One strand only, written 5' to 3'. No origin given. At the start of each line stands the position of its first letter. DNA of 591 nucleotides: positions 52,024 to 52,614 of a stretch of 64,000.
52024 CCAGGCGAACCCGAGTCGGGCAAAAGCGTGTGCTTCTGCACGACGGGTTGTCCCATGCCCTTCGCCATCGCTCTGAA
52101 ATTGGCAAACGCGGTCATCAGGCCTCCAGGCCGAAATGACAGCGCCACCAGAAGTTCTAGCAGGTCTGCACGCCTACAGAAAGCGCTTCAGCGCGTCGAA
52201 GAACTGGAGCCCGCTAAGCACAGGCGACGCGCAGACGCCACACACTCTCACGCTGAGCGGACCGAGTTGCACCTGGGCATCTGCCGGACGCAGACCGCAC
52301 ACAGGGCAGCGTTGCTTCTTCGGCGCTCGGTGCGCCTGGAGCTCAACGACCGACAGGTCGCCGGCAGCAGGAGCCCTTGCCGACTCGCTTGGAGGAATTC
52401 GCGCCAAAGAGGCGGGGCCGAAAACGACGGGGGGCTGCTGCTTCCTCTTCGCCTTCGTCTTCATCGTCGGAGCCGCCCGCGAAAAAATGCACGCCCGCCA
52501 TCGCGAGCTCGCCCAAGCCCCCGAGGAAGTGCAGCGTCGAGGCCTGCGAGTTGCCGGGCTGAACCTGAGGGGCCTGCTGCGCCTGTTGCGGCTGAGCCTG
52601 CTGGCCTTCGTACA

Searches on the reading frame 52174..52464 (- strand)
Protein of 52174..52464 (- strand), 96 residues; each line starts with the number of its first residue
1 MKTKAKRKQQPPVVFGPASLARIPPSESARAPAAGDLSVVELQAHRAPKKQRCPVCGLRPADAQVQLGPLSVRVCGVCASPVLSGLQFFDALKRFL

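Call 97: search_protein_families(library=pfam, proteins=[window:52174-52464:-], max_evalue=1)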
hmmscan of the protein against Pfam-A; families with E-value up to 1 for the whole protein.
window:52174-52464:- (96 aa): 3 families
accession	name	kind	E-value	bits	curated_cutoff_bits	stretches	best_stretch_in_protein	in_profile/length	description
PF05810.19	NinF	-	0.082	13.3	27.5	0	66-82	8-24/25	NinF protein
PF09297.16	Zn_ribbon_NUD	-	0.24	11.6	24.8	0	73-82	4-13/32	NADH pyrophosphatase zinc ribbon domain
PF11781.13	Zn_ribbon_RRN7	-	0.39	10.9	27.1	0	49-58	3-12/32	Zinc-finger of RNA-polymerase I-specific TFIIB, Rrn7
